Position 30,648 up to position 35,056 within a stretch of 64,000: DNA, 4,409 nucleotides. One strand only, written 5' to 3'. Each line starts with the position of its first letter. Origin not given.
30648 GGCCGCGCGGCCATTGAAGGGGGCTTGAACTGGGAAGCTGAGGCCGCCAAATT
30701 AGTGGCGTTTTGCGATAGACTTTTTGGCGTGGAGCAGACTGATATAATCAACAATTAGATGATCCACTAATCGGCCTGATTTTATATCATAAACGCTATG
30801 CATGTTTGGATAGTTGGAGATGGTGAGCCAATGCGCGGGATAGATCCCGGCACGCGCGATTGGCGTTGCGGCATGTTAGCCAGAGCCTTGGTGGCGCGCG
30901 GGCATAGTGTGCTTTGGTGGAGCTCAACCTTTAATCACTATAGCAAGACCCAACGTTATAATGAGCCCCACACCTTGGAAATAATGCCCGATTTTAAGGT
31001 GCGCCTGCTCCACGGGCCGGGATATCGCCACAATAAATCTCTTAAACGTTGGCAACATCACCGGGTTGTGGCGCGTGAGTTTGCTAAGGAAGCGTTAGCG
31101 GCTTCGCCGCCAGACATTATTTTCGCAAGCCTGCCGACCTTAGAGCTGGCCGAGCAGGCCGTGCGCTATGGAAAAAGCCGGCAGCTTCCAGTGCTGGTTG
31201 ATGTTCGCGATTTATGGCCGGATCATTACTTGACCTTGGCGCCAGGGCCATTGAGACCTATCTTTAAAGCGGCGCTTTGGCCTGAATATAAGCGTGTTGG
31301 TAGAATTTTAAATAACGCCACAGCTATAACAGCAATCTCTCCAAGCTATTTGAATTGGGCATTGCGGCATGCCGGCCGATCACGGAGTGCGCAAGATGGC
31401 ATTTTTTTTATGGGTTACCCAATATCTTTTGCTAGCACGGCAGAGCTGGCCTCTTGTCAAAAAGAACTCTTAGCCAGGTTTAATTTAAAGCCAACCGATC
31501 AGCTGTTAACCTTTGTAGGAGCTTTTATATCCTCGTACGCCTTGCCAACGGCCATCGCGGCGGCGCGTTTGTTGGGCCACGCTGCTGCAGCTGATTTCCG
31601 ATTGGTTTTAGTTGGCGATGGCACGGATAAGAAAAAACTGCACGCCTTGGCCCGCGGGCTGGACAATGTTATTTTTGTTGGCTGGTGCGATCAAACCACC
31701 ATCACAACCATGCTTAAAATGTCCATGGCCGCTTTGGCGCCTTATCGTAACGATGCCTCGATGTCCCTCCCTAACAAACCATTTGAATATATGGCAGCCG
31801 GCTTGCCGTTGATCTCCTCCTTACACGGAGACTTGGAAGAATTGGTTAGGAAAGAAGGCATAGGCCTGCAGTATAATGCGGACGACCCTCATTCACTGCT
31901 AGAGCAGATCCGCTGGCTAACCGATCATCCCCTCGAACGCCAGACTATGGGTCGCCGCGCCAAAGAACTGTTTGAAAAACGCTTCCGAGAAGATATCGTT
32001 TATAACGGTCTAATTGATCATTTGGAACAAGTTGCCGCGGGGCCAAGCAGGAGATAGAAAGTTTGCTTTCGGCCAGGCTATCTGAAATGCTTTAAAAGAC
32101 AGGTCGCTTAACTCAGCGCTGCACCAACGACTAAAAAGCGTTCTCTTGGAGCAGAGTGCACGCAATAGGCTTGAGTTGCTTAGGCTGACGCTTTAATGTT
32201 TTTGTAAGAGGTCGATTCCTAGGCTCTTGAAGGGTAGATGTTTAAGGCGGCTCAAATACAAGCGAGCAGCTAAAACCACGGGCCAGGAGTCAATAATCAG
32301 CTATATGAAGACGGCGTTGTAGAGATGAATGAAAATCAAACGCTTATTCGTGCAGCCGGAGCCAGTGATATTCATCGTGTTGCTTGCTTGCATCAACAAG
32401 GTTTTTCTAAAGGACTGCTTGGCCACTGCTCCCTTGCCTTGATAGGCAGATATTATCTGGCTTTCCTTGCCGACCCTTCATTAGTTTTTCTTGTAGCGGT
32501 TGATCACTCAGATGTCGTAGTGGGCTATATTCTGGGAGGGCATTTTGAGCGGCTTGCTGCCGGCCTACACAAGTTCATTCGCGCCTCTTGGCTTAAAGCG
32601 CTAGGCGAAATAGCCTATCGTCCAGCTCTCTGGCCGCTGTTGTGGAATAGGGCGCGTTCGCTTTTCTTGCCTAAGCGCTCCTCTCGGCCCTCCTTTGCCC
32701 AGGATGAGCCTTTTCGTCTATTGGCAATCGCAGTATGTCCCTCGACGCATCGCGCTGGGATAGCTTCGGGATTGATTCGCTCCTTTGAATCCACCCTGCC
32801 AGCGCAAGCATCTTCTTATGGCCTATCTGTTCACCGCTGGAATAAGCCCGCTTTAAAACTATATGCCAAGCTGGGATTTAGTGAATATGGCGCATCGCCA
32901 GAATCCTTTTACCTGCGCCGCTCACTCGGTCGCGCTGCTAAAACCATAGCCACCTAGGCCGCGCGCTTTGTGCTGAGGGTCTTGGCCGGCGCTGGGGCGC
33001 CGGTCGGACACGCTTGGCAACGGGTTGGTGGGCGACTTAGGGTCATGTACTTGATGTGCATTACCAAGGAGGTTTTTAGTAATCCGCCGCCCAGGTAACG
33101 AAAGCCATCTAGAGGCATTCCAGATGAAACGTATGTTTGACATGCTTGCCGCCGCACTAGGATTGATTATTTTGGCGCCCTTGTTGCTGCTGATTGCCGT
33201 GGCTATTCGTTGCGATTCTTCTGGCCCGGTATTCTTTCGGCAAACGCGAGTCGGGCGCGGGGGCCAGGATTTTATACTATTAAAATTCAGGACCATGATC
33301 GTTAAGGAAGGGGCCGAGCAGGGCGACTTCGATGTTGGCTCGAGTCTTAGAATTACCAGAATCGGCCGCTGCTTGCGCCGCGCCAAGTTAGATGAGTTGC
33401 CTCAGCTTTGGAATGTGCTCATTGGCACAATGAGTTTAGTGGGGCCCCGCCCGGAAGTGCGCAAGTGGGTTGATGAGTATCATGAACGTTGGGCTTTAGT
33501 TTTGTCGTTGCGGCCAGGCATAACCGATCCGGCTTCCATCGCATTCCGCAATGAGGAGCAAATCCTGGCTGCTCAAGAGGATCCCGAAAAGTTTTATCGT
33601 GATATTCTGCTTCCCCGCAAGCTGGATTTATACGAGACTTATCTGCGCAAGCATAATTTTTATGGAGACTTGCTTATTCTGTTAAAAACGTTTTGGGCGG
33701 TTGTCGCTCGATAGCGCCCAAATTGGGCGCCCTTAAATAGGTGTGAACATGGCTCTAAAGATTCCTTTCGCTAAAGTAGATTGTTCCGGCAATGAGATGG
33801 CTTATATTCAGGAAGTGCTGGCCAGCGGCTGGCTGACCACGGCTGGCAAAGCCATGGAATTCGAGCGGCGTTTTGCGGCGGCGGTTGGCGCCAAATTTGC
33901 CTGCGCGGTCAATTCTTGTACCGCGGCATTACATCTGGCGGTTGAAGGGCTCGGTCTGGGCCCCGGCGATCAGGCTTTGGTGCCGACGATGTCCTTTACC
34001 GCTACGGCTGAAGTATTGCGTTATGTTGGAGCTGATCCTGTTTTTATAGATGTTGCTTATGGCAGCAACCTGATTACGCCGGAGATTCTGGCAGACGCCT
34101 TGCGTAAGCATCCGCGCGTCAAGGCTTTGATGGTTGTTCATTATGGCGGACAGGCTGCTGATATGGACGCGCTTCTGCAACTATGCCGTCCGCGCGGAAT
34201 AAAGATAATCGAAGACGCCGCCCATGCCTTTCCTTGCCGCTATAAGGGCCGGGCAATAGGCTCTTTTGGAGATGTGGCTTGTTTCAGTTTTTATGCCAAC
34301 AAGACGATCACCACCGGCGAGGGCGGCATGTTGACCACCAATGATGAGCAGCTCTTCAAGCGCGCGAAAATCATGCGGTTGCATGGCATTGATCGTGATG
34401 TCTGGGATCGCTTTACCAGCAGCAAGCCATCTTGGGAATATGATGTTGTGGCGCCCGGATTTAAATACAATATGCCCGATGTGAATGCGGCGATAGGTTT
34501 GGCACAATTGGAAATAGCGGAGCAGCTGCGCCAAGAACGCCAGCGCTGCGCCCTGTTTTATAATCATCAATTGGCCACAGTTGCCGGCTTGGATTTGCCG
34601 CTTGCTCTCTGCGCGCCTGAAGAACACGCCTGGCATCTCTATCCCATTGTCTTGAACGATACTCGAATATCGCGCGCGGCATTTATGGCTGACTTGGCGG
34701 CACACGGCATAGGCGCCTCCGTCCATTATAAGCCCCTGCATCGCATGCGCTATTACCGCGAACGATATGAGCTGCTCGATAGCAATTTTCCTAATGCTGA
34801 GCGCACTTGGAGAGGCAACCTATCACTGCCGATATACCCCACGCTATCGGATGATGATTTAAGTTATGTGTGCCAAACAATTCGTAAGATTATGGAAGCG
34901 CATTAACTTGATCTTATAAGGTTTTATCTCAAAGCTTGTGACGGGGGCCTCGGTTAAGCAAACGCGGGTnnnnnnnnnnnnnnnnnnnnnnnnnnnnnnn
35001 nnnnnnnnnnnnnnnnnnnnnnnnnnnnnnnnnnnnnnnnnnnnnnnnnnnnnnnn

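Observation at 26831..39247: Bacillosamine-type initiating pathway (PglF-like dehydratase, PglE-like aminotransferase, GNAT, PglC-like PGT) combined with Wzx, a Wzy_C/PglL-family protein and GT4 enzymes; a possible protein-glycosylation or O-antigen-like system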

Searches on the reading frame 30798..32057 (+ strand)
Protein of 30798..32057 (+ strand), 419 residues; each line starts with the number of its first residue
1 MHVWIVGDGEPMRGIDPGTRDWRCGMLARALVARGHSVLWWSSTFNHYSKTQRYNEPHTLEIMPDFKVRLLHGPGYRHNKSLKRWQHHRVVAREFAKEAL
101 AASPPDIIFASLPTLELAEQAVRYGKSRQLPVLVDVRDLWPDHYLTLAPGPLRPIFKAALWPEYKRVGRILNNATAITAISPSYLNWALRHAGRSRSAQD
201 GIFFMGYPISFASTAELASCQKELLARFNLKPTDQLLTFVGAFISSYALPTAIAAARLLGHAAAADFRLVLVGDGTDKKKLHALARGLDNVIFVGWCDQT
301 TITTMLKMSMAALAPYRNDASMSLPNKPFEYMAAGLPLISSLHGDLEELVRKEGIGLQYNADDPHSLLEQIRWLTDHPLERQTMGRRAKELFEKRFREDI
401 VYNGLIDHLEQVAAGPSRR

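Call 4: search_protein_families(library=pfam, proteins=[window:30798-32057:+], max_evalue=0.01)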
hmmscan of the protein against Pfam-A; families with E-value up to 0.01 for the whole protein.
window:30798-32057:+ (419 aa): 5 families
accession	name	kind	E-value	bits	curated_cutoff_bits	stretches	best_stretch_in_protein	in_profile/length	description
PF00534.26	Glycos_transf_1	-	5.6e-20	72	26.4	1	226-390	7-171/172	Glycosyl transferases group 1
PF13692.12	Glyco_trans_1_4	-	5.3e-19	69.3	27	1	236-375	3-140/142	Glycosyl transferases group 1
PF13524.12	Glyco_trans_1_2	-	4e-11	43.5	25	1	259-395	6-132/144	Glycosyl transferase-like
PF13579.12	Glyco_trans_4_4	-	1.6e-07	32.3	29.7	1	23-192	6-146/158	Glycosyl transferase 4-like domain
PF13439.12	Glyco_transf_4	-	1.2e-06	29.2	28.5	1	27-194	11-154/170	Glycosyltransferase Family 4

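Call 8: search_protein_families(library=ncbifam, proteins=[window:30798-32057:+], max_evalue=0.01)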
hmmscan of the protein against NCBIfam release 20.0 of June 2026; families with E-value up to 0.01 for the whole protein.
window:30798-32057:+ (419 aa): 15 families
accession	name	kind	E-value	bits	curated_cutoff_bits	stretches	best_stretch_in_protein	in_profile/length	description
TIGR04063.1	stp3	hypoth_equivalog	3.1e-20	72.4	442.05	1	78-394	67-377/397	TIGR04063 family PEP-CTERM/XrtA system glycosyltransferase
NF007640.0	PRK10307.1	subfamily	1.9e-17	63.3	276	1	80-412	80-407/411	WcaI family glycosyltransferase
NF053787.1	GlcN_PG_synth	equivalog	8e-13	48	480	1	220-413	183-360/361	N-acetylglucosaminyl phosphatidylglycerol synthase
TIGR04157.1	glyco_rSAM_CFB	subfamily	2.7e-10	39.8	400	1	221-400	214-397/406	TIGR04157 family glycosyltransferase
TIGR03088.1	stp2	hypoth_equivalog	4.3e-10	39.2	409.05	1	251-400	214-361/374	TIGR03088 family PEP-CTERM/XrtA system glycosyltransferase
TIGR03999.1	thiol_BshA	equivalog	7.2e-09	35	273.7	1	222-399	187-360/375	N-acetyl-alpha-D-glucosaminyl L-malate synthase BshA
TIGR04005.1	wcaL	equivalog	1.7e-07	30.5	537.6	1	247-409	235-403/406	colanic acid biosynthesis glycosyltransferase WcaL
NF041876.1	EPS_EpsE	equivalog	1.5e-06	27.7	400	1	264-399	243-383/389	exopolysaccharide biosynthesis GT4 family glycosyltransferase EpsE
NF047684.1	TeichurnBiosyTuaC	equivalog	1.4e-05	24.2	550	1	208-393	193-370/391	teichuronic acid biosynthesis protein TuaC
NF047676.1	TeichurnBiosyTuaH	equivalog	2.5e-05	23.3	550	1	263-390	238-367/384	teichuronic acid biosynthesis protein TuaH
NF038298.1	EPS_HpsO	equivalog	3.2e-05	22.9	575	1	219-388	186-363/388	hormogonium polysaccharide biosynthesis glycosyltransferase HpsO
TIGR04007.1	wcaI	equivalog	0.00016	20.4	800.45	1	171-336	171-333/407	colanic acid biosynthesis glycosyltransferase WcaI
TIGR03449.1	mycothiol_MshA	equivalog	0.00063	18.7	462.5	1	224-391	210-383/406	D-inositol-3-phosphate glycosyltransferase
NF038229.1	Glyco4_Geo_Pelo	equivalog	0.0016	17.6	400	1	261-400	187-324/338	GPMC system family 4 glycosyltransferase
NF007396.0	PRK09922.1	equivalog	0.0063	15.4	385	1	264-384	210-335/361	lipopolysaccharide 1,6-galactosyltransferase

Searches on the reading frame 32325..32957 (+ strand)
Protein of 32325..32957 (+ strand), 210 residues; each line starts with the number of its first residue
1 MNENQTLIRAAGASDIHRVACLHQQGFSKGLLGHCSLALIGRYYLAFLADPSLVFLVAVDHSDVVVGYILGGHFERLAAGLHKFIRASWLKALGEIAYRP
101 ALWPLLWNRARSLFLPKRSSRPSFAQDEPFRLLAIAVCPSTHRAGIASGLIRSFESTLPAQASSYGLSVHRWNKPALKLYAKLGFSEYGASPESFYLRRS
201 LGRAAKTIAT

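Call 4: search_protein_families(library=pfam, proteins=[window:32325-32957:+], max_evalue=0.01)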
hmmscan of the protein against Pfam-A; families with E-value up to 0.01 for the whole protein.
window:32325-32957:+ (210 aa): 4 families
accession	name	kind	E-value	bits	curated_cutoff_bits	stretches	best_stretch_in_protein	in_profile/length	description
PF00583.31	Acetyltransf_1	-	4.4e-07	30.6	20.7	1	132-185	62-116/116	Acetyltransferase (GNAT) family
PF13508.13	Acetyltransf_7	-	1.1e-05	26.1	27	1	133-187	32-84/84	Acetyltransferase (GNAT) domain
PF08445.16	FR47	-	6.9e-05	23.2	22.1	1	132-188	24-80/86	FR47-like protein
PF13673.13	Acetyltransf_10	-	0.0036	17.7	23.6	1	131-190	53-112/128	Acetyltransferase (GNAT) domain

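Call 8: search_protein_families(library=ncbifam, proteins=[window:32325-32957:+], max_evalue=0.01)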
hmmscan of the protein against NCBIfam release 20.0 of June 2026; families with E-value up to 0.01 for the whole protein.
window:32325-32957:+ (210 aa): 6 families
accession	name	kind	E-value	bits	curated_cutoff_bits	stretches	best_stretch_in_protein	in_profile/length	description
TIGR01575.1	rimI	equivalog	1.6e-06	28.3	86.4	1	131-191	57-118/132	ribosomal protein S18-alanine N-acetyltransferase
NF002959.0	PRK03624.1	equivalog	5.4e-05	22.9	124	1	134-187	77-131/147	GNAT family acetyltransferase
TIGR03103.1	trio_acet_GNAT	equivalog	0.00029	19.5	569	1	132-187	158-214/547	N-acetylglutaminylglutamine synthetase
NF033083.0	AAC_3_I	equivalog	0.00031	21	200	0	134-187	82-136/145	AAC(3)-I family aminoglycoside N-acetyltransferase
NF007025.1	PRK09491.1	equivalog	0.0032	17.4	173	1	132-188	65-122/145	ribosomal protein S18-alanine N-acetyltransferase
NF007807.0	PRK10514.1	equivalog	0.0051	16.7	134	0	132-192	73-129/147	acetyltransferase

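Call 71: search_solved_structures(query=window:32325-32957:+, max_evalue=1)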
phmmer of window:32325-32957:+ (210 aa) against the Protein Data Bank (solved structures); distinct sequences matched with E-value up to 1: 25.
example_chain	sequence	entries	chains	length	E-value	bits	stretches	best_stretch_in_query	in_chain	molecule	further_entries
6zmp_A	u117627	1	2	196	0.0057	19.4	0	132-191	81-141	N-terminal acetyltransferase-like protein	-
9mto_A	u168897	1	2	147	0.0098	18.6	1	126-195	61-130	[Ribosomal protein bS18]-alanine N-acetyltransferase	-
3jvn_A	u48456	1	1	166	0.019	17.7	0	46-89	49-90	Acetyltransferase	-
6vp9_A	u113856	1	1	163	0.024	17.4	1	131-193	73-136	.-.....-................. 20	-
3owc_A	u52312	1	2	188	0.025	17.3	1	93-191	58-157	Probable acetyltransferase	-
8bip_A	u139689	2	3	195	0.031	17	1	131-189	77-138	N-terminal acetyltransferase B complex catalytic subunit NAT3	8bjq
7stx_A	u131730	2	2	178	0.033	16.9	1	131-193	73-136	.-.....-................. 20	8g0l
6ag4_A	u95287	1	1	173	0.077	15.7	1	132-188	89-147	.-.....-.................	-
4lx9_A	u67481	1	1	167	0.081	15.6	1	131-188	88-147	ARCHAEAL AMINO-TERMINAL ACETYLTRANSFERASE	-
2x7b_A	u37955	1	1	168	0.083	15.6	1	131-188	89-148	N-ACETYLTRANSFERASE SSO0209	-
4r3k_A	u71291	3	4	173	0.09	15.5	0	131-188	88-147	Uncharacterized N-acetyltransferase SSO0209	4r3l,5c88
7wx5_A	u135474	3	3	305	0.091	15.5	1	132-187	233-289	N-acetyltransferase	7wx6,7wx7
6ag5_A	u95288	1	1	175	0.1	15.3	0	131-188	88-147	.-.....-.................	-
2bei_A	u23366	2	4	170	0.12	15.1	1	134-189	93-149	Diamine acetyltransferase 2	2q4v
2ge3_A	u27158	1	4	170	0.28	13.9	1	133-193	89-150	probable acetyltransferase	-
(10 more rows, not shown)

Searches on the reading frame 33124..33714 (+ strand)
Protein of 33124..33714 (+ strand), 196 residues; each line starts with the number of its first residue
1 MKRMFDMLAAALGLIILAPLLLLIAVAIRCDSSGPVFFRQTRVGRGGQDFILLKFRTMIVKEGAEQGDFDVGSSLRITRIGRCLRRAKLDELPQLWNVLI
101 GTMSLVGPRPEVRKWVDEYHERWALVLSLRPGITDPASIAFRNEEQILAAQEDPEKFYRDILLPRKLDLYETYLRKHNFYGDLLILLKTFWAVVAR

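Call 4: search_protein_families(library=pfam, proteins=[window:33124-33714:+], max_evalue=0.01)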
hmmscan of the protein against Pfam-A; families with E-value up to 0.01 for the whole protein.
window:33124-33714:+ (196 aa): 1 family
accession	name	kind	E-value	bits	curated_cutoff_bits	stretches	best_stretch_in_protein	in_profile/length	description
PF02397.22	Bac_transf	-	4.1e-55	186.5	27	1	2-194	1-178/179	Bacterial sugar transferase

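Call 8: search_protein_families(library=ncbifam, proteins=[window:33124-33714:+], max_evalue=0.01)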
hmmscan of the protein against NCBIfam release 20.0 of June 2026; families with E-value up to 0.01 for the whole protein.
window:33124-33714:+ (196 aa): 10 families
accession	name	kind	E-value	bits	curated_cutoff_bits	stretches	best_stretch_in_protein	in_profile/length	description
TIGR03025.1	EPS_sugtrans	subfamily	2.4e-61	208.3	295.55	1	1-195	257-440/445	exopolysaccharide biosynthesis polyprenyl glycosylphosphotransferase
TIGR03023.1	WcaJ_sugtrans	equivalog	4.6e-53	181.1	410.75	1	1-194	262-447/453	undecaprenyl-phosphate glucose phosphotransferase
TIGR03022.1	WbaP_sugtrans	subfamily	1.6e-44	152.9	403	1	1-195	258-451/456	undecaprenyl-phosphate galactose phosphotransferase WbaP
TIGR03013.1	EpsB_2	subfamily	1e-43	150.1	393.35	1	1-194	254-437/443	TIGR03013 family XrtA/PEP-CTERM system glycosyltransferase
NF052601.1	undeca_RfbP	equivalog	8e-39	133.4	330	1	1-194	44-236/244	undecaprenyl-phosphate galactose phosphotransferase family protein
NF041877.1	EPS_EpsZ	equivalog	5e-36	124.3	800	1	1-143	265-418/459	exopolysaccharide biosynthesis polyisoprenyl-phosphate hexose-1-phosphate transferase EpsZ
NF050817.1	PolSacchBiosHfsE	equivalog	8.7e-32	110.4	750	1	1-111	271-382/467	polysaccharide biosynthesis protein HfsE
NF007518.0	PRK10124.1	equivalog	1.8e-31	109.4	684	1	1-148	273-424/464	undecaprenyl-phosphate glucose phosphotransferase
NF045514.1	glycotran_HepC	equivalog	8.2e-25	87.4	140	1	1-110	116-211/220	heterocyst development glycosyltransferase HepC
NF011751.0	PRK15204.1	equivalog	1.7e-23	83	907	1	1-144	279-436/476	undecaprenyl-phosphate galactose phosphotransferase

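Call 70: search_solved_structures(query=window:33124-33714:+, max_evalue=0.001)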
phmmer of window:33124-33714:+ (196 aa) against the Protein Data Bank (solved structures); distinct sequences matched with E-value up to 0.001: 7.
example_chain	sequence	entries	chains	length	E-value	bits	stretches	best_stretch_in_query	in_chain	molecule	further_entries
30us_A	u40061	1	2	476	2.3e-24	89.1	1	1-143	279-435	UDP-Gal::undecaprenolphosphate Gal-1-P transferase WbaP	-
9s7s_A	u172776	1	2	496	2.7e-24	88.9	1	1-143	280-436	UDP-Gal::undecaprenolphosphate Gal-1-P transferase WbaP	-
30wc_A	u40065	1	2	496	2.7e-24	88.9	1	1-143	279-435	Undecaprenyl-phosphate galactose phosphotransferase WbaP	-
9s8l_A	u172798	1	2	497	2.7e-24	88.9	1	1-143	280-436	UDP-Gal::undecaprenolphosphate Gal-1-P transferase WbaP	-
8t53_A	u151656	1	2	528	2.1e-21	79.5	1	1-144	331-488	Undecaprenyl-phosphate galactose phosphotransferase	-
8e37_B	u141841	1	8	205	1.2e-20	77.1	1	1-144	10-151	N,N'-diacetylbacilliosaminyl-1-phosphate transferase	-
8g1n_A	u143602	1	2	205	1.2e-20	76.9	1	1-144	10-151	N,N'-diacetylbacilliosaminyl-1-phosphate transferase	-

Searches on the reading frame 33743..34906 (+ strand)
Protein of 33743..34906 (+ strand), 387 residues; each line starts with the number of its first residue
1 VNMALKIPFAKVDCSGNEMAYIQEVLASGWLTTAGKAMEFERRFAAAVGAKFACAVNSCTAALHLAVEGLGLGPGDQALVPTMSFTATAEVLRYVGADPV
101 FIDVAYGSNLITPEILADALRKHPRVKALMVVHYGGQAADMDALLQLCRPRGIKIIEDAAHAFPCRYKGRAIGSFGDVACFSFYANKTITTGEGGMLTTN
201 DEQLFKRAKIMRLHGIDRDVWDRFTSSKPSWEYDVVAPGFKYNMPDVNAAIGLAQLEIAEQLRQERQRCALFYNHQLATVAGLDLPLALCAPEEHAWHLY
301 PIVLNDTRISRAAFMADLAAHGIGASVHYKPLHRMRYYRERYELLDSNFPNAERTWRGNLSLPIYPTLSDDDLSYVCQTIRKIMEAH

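Call 4: search_protein_families(library=pfam, proteins=[window:33743-34906:+], max_evalue=0.01)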
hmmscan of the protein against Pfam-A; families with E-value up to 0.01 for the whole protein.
window:33743-34906:+ (387 aa): 2 families
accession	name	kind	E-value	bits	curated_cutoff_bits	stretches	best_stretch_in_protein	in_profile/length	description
PF01041.23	DegT_DnrJ_EryC1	-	1.2e-114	383.7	19.8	1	17-381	6-360/360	DegT/DnrJ/EryC1/StrS aminotransferase family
PF00155.27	Aminotran_1_2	-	0.00085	19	19.7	1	39-161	46-188/361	Aminotransferase class I and II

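Call 8: search_protein_families(library=ncbifam, proteins=[window:33743-34906:+], max_evalue=0.01)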
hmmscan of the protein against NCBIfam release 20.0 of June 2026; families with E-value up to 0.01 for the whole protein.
window:33743-34906:+ (387 aa): 11 families
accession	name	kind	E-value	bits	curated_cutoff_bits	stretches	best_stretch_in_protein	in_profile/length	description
TIGR03588.1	PseC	equivalog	1.6e-105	353.1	423.5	1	7-383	2-379/380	UDP-4-amino-4,6-dideoxy-N-acetyl-beta-L-altrosamine transaminase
NF008658.2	PRK11658.1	equivalog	3.4e-96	322.2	631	1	7-385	5-378/379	UDP-4-amino-4-deoxy-L-arabinose aminotransferase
NF008687.0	PRK11706.1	equivalog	1.1e-72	244.9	375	1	6-384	1-374/375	dTDP-4-amino-4,6-dideoxygalactose transaminase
TIGR04181.1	NHT_00031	hypoth_equivalog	5.9e-70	235.9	420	1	13-363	7-357/359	LegC family aminotransferase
TIGR02379.1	ECA_wecE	subfamily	7.8e-58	196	434.85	1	7-384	2-375/376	dTDP-4-amino-4,6-dideoxy-D-glucose transaminase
TIGR04427.1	PLP_DesI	equivalog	2.6e-54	184.8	650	1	22-383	38-382/390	dTDP-4-dehydro-6-deoxyglucose aminotransferase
NF011936.0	PRK15407.1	equivalog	2.1e-46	158.5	423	1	15-385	45-437/440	lipopolysaccharide biosynthesis protein RfbH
NF004770.0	PRK06108.1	subfamily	5.7e-05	22.1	422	1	38-178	84-229/396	pyridoxal phosphate-dependent aminotransferase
NF005588.0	PRK07309.1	equivalog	0.00034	19.6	576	1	60-131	101-172/391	pyridoxal phosphate-dependent aminotransferase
TIGR01325.1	O_suc_HS_sulf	equivalog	0.0016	17.1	510.05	1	38-215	57-231/380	O-succinylhomoserine sulfhydrylase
NF005732.0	PRK07550.1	equivalog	0.0038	16.3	366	1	37-159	80-206/389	aminotransferase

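Call 68: search_solved_structures(query=window:33743-34906:+, max_evalue=1e-20)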
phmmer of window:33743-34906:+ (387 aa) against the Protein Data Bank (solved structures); distinct sequences matched with E-value up to 1e-20: 55.
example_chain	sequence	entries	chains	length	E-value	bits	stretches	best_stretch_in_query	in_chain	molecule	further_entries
1mdo_A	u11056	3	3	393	1.2e-83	284.1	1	7-383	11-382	ArnB aminotransferase | UDP-4-amino-4-deoxy-L-arabinose--oxoglutarate aminotransferase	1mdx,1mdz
4oca_A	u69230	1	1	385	8.6e-83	281.3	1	7-383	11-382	UDP-4-amino-4-deoxy-L-arabinose--oxoglutarate aminotransferase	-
8sng_A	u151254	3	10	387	3.5e-82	279.3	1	5-381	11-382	UDP-4-amino-4-deoxy-L-arabinose--oxoglutarate aminotransferase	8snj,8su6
3bn1_A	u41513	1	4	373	1.2e-62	214.9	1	9-382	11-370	Perosamine synthetase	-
3dr7_A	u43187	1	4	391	1.3e-62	214.8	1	8-382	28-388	Putative perosamine synthetase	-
3dr4_A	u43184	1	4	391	9.3e-62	212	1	8-382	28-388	Putative perosamine synthetase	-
5uid_A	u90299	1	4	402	1.2e-59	205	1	17-381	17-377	Aminotransferase TlmJ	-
6ewj_A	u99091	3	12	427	1.5e-59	204.8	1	6-385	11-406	Putative capsular polysaccharide biosynthesis protein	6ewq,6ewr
4lc3_A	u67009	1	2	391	2.7e-59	203.9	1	6-385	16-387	Putative UDP-4-amino-4-deoxy-l-arabinose--oxoglutarate aminotransferase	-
7b0d_A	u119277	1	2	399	8.8e-48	166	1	21-380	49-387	Glutamine--scyllo-inositol transaminase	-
8vr5_A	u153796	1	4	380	8e-46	159.6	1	21-384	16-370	DegT/DnrJ/EryC1/StrS aminotransferase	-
8vr3_A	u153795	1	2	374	8.6e-46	159.5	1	21-384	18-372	DegT/DnrJ/EryC1/StrS aminotransferase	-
2fn6_A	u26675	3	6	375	5.2e-45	156.9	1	20-385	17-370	AMINOTRANSFERASE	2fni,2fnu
3frk_A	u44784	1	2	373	2.2e-44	154.9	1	22-381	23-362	QdtB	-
4piw_A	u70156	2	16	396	5.3e-44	153.6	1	7-335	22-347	TDP-4-keto-6-deoxy-D-glucose transaminase family protein | dTDP-4-amino-4,6-dideoxygalactose transaminase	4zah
1o61_A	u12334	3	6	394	5.8e-37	130.4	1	14-273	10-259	aminotransferase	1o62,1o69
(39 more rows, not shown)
